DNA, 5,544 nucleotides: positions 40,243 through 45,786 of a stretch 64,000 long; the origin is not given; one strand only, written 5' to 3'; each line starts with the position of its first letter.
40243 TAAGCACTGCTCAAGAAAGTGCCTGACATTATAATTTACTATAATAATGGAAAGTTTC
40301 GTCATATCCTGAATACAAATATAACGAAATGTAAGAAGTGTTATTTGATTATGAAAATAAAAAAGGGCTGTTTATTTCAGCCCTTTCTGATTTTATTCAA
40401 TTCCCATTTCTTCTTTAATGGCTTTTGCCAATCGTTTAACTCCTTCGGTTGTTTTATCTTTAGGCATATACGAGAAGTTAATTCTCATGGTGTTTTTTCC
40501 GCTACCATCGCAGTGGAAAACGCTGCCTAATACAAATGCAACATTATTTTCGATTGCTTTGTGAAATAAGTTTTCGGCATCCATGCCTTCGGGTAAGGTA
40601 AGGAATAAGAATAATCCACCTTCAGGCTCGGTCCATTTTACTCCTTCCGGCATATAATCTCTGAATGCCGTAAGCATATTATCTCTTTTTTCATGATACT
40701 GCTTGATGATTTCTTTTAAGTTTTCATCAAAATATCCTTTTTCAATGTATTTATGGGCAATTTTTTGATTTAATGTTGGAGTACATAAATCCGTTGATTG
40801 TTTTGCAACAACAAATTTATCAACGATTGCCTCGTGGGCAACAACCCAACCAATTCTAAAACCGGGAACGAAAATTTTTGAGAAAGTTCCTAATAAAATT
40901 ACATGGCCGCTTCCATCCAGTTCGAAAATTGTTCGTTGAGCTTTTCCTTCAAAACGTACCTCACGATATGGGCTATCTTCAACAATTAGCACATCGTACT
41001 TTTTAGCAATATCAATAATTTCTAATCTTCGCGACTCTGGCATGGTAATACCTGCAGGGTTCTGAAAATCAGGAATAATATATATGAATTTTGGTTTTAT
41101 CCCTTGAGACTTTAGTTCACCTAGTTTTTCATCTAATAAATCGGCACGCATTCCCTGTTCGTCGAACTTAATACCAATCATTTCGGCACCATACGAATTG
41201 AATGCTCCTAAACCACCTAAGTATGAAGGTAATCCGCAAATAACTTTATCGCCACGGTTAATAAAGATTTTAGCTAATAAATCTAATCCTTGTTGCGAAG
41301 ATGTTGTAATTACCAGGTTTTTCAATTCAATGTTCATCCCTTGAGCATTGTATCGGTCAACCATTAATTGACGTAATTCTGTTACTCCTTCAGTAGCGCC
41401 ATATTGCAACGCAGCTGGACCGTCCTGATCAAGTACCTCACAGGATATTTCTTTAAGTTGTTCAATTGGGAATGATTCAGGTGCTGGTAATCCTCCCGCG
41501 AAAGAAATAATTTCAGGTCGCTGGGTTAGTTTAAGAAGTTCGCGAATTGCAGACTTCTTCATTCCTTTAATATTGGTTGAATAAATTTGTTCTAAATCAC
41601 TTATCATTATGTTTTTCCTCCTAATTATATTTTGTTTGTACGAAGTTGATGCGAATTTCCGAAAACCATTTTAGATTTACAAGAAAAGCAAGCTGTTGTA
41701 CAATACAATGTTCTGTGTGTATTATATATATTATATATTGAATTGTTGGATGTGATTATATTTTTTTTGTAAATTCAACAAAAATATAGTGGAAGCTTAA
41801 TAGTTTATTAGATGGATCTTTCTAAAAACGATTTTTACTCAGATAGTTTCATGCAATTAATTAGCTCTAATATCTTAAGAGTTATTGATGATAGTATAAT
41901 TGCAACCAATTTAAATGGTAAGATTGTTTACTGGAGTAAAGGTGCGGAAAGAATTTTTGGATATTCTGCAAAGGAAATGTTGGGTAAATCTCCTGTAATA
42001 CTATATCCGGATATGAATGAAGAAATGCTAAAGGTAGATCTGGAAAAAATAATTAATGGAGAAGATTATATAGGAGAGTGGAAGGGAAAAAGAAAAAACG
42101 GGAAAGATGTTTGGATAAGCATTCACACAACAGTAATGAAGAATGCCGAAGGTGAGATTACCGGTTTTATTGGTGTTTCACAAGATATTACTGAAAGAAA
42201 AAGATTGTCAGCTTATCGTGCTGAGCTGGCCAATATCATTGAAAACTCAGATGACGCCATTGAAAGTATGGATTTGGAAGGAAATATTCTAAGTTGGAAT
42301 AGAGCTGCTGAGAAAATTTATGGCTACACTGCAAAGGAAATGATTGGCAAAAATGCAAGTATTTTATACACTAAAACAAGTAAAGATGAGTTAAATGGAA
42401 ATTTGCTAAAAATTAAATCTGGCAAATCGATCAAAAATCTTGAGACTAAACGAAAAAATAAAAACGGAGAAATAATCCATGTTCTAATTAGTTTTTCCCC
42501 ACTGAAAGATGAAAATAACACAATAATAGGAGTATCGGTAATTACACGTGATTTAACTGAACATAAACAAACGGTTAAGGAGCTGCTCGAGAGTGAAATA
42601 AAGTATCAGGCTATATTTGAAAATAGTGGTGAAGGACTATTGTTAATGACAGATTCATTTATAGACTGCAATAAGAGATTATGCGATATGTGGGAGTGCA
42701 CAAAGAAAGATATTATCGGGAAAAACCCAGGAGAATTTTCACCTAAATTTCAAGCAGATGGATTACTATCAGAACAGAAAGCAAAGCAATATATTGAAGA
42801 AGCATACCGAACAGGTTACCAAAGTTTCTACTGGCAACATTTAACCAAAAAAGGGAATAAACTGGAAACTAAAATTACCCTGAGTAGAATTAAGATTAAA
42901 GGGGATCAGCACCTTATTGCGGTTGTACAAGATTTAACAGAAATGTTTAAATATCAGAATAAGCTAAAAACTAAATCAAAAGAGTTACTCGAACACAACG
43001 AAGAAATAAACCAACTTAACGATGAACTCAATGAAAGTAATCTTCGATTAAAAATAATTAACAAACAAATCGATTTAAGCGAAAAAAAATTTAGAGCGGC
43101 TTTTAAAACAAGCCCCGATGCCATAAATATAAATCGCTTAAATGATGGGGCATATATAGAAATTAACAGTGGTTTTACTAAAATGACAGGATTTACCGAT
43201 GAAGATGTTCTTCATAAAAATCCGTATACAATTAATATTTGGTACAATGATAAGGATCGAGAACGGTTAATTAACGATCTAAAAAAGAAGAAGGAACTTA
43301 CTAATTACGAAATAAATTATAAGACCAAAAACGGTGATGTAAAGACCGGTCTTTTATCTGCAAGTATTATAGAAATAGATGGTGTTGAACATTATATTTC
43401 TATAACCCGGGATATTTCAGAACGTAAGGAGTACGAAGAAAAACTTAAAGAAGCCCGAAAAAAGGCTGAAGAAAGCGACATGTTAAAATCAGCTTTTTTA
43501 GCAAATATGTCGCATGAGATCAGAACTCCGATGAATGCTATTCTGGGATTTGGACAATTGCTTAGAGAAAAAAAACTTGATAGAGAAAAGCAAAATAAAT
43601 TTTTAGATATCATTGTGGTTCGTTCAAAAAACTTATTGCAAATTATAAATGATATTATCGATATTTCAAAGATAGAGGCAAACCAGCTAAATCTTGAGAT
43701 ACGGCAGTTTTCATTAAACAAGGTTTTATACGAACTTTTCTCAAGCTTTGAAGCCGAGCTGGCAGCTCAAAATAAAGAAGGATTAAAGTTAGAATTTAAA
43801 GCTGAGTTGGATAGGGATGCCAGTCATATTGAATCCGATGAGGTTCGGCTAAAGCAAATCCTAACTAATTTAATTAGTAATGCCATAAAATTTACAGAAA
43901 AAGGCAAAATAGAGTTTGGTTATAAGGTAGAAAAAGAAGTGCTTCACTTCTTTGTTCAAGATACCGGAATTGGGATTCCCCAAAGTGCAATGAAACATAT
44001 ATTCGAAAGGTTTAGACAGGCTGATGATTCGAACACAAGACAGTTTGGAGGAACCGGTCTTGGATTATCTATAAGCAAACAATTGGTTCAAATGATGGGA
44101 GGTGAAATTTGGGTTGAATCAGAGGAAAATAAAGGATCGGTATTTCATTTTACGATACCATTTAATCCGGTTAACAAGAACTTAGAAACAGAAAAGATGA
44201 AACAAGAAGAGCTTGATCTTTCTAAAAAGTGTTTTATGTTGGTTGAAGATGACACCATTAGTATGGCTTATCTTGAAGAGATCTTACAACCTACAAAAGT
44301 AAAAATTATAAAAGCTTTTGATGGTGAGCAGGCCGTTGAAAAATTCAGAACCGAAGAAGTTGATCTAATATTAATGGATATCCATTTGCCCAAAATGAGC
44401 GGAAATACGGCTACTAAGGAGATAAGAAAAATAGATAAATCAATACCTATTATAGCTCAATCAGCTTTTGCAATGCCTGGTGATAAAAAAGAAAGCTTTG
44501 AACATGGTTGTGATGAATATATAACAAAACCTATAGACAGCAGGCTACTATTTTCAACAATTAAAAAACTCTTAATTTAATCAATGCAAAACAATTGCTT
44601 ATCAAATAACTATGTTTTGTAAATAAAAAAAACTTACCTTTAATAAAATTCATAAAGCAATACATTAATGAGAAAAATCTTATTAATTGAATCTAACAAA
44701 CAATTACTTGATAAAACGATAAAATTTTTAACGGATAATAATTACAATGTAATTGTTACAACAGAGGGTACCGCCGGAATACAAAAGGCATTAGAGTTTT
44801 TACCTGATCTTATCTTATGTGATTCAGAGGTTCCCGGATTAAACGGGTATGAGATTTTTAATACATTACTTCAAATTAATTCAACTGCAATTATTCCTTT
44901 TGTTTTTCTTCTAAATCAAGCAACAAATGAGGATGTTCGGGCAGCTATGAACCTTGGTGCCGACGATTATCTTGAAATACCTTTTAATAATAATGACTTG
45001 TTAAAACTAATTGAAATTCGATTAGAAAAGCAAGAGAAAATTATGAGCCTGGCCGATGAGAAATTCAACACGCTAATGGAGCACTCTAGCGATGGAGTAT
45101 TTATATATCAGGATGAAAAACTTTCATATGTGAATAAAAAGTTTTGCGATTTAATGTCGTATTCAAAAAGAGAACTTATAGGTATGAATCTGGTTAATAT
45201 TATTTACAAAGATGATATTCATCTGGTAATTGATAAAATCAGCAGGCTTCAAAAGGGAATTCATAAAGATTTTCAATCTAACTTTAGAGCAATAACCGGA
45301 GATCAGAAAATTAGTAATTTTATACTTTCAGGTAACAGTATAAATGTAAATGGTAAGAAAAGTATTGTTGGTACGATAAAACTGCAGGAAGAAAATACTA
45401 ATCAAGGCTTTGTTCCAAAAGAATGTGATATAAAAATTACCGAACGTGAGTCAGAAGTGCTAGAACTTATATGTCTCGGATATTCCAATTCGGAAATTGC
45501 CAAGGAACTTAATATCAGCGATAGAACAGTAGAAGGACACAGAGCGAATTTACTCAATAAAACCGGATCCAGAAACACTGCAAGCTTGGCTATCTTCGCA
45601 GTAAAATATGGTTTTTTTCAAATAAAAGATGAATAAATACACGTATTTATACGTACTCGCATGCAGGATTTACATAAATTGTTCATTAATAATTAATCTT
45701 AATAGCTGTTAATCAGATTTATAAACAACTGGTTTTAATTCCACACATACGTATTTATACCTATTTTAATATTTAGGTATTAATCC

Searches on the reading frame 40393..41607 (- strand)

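Call 50: search_protein_families(library=pfam, proteins=[window:40393-41607:-], max_evalue=0.00001)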
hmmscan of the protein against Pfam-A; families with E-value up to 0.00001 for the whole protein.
window:40393-41607:- (404 aa): 2 families
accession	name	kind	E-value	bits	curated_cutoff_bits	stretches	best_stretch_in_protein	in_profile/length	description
PF00155.27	Aminotran_1_2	-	1.6e-38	133.3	19.7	1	60-393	28-361/361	Aminotransferase class I and II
PF12897.13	Asp_aminotransf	-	5.8e-08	32.4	27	1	61-355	57-365/421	Aspartate amino-transferase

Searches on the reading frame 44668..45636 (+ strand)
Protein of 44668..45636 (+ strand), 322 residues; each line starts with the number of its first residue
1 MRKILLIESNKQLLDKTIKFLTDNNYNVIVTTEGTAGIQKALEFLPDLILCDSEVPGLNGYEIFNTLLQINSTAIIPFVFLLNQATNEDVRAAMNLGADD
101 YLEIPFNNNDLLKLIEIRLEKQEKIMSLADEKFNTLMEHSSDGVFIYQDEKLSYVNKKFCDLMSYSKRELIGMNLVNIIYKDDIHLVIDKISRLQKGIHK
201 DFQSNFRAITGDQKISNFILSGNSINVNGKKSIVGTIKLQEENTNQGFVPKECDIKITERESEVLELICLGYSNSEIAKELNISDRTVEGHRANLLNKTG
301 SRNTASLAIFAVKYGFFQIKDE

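Call 49: search_protein_families(library=pfam, proteins=[window:44668-45636:+], max_evalue=0.00001)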
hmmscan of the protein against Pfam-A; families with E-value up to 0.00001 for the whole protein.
window:44668-45636:+ (322 aa): 5 families
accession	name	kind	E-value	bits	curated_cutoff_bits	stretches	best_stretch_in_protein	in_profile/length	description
PF00196.25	GerE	-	1.4e-15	57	23.5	1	258-311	4-57/57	Bacterial regulatory proteins, luxR family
PF00072.30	Response_reg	-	2.1e-15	57.3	30.2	1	4-115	1-110/111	Response regulator receiver domain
PF13188.13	PAS_8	-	3.3e-07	30.4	21.8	1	131-176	1-47/65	PAS domain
PF13426.13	PAS_9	-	4.9e-06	27.2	27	0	141-213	1-74/103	PAS domain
PF08281.18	Sigma70_r4_2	-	7e-06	26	25.7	0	258-290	12-45/54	Sigma-70, region 4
